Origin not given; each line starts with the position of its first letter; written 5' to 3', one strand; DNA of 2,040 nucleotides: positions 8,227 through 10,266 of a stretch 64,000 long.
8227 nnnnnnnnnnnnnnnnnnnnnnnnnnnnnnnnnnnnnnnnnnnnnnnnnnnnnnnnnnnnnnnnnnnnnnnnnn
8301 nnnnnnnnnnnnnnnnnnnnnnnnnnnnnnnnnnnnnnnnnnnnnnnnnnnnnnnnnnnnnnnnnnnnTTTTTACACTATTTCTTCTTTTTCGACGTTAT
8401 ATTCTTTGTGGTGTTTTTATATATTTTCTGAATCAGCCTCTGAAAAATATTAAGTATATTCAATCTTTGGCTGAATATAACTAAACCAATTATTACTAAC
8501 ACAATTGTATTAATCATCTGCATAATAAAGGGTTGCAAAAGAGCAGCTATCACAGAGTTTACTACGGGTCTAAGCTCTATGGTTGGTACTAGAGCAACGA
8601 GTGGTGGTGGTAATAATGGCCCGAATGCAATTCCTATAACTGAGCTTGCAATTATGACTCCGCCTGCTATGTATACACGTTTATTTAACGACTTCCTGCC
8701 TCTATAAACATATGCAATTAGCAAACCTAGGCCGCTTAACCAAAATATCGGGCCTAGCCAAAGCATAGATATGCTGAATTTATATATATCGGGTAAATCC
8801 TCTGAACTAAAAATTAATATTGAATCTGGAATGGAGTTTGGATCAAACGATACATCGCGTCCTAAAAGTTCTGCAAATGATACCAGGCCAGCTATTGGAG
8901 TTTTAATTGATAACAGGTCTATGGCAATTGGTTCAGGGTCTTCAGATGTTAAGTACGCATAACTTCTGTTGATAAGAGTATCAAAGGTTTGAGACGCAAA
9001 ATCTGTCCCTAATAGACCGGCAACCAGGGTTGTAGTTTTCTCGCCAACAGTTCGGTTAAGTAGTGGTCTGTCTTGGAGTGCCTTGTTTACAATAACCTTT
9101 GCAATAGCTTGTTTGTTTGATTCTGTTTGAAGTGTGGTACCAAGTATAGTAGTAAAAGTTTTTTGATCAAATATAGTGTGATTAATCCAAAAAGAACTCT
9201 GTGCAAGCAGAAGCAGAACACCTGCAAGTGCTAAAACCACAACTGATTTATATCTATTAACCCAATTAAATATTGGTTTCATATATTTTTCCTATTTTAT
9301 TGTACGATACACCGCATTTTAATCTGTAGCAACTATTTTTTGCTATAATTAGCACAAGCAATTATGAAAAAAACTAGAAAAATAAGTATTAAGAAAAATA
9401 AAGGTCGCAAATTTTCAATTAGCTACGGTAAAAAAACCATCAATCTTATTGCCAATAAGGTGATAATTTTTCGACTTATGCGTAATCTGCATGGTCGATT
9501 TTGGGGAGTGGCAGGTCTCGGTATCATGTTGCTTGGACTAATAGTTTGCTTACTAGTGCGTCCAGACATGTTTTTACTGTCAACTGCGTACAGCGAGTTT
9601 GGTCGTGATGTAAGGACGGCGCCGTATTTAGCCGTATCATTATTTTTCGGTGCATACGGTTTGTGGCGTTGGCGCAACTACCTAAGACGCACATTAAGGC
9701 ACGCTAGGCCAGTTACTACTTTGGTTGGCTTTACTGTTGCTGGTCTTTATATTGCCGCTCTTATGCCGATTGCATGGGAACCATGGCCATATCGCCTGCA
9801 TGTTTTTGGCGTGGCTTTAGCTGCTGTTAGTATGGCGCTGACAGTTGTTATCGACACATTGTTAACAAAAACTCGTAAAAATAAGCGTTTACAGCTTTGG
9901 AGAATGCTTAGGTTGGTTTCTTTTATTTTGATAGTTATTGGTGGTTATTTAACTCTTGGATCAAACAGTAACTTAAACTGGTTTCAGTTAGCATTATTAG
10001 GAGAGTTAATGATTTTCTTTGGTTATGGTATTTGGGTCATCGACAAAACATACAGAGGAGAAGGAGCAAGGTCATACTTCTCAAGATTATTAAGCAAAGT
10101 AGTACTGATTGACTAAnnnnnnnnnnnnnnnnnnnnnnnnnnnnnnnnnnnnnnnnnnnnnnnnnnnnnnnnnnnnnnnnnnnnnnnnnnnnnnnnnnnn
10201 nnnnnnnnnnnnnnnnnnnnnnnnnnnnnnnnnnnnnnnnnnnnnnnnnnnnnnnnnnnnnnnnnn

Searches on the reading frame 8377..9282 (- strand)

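Call 12: search_protein_families(library=pfam, proteins=[window:8377-9282:-], max_evalue=0.001)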
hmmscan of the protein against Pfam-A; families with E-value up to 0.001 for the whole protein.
window:8377-9282:- (301 aa): 0 families

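Call 19: search_protein_families(library=ncbifam, proteins=[window:8377-9282:-], max_evalue=0.01)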
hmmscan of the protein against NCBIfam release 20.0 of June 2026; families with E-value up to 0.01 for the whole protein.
window:8377-9282:- (301 aa): 0 families

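Call 73: search_protein_families(library=pfam, proteins=[window:8377-9282:-], max_evalue=10)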
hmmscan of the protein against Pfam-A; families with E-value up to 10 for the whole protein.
window:8377-9282:- (301 aa): 2 families
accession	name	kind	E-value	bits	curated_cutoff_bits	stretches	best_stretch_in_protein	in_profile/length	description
PF19529.4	DUF6057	-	0.091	12.1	29.8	1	175-273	161-254/569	Family of unknown function (DUF6057)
PF02605.20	PsaL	-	0.11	12.7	25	1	216-274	47-102/150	Photosystem I reaction centre subunit XI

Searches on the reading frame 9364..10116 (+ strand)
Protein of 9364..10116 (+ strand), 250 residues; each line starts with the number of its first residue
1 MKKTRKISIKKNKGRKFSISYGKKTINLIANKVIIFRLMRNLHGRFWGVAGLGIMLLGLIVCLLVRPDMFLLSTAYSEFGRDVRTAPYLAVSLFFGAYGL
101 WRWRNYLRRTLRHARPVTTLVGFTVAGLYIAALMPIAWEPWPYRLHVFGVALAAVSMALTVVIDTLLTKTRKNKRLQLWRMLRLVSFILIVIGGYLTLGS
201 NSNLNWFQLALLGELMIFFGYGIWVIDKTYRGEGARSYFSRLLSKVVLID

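Call 12: search_protein_families(library=pfam, proteins=[window:9364-10116:+], max_evalue=0.001)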
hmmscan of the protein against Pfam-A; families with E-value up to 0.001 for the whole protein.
window:9364-10116:+ (250 aa): 1 family
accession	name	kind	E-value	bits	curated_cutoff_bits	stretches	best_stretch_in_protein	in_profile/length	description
PF15111.12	TMEM101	-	0.0006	19.9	27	0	153-201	73-121/252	TMEM101 protein family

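Call 19: search_protein_families(library=ncbifam, proteins=[window:9364-10116:+], max_evalue=0.01)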
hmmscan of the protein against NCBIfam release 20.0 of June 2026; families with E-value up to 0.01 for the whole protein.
window:9364-10116:+ (250 aa): 0 families

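Call 42: search_protein_representatives(protein=window:9364-10113:+)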
Query: 250 residues. Proteins with E-value up to 0.001 (for the whole library): 15; up to 1e-10: 12; up to 1e-30: 5. The best 15 are listed.
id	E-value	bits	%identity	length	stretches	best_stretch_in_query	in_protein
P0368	5.6e-70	252.2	48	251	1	5-249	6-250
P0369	3.0e-69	249.8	64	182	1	70-249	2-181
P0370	4.7e-39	150.9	47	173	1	11-152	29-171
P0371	4.4e-33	131.3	49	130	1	123-250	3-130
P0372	8.2e-31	123.9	48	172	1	11-118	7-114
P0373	5.7e-25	104.8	52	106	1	145-249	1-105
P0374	1.3e-23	100.3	54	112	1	17-95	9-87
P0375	3.3e-21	92.5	52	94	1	157-250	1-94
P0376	1.6e-20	90.2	32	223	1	43-230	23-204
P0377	1.0e-19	87.5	49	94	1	157-249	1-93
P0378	2.8e-18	82.8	45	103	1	8-94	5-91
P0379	4.9e-18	82.1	40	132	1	121-250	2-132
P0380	4.2e-09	52.8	59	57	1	10-58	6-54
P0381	9.3e-09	51.7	42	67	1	185-250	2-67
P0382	3.2e-06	43.3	48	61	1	189-246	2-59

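Call 48: predict_structure(protein=window:9364-10113:+)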
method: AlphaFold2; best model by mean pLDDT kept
length: 250 residues; sequences in the alignment: 1
mean_pLDDT: 59.5   pTM: 0.33
mean pLDDT of the five models: 59.5, 52.4, 51.9, 51.5, 50.9
residues with pLDDT >= 90: 0; 70-90: 40; 50-70: 165; < 50: 45
segments of 3 or more residues with pLDDT < 50: 1-3, 16-18, 66-83, 246-250
pLDDT, mean of each block of 10 residues (from residue 1): 49 47 67 74 70 69 53 43 50 59 53 55 61 57 61 71 64 70 70 63 54 59 61 59 52
secondary structure, 60 per line:
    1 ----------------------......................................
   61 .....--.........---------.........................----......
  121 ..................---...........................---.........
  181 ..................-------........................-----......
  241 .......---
elements in order: H23-65 H68-76 H86-110 H115-138 H142-168 H172-198 H206-229 H235-247

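Call 73: search_protein_families(library=pfam, proteins=[window:9364-10116:+], max_evalue=10)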
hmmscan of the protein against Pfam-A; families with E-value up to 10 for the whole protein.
window:9364-10116:+ (250 aa): 8 families
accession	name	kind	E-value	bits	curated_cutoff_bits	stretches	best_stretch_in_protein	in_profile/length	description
PF15111.12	TMEM101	-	0.0006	19.9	27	1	153-201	73-121/252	TMEM101 protein family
PF20916.2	BscB_a-b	-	0.074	13.2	23.7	1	91-165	67-134/135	Cellulose Synthase Subunit B, alpha-beta domain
PF25665.1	His1_capsid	-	0.18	12.2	27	1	115-138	6-29/73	His1 virus capsid protein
PF09843.14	DUF2070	-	0.38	9.5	30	1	107-244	8-137/561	Predicted membrane protein (DUF2070)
PF10277.15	Frag1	-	0.39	10.7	30.3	1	90-198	62-181/220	Frag1/DRAM/Sfk1 family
PF05875.18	Ceramidase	-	0.41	10.4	32.5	1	146-230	107-189/259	Ceramidase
PF09925.14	DUF2157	-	0.56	10.3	32.4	1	178-234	64-120/146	Predicted membrane protein (DUF2157)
PF23933.1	DUF7269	-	1.8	9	29.1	0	51-117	2-59/162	Family of unknown function (DUF7269)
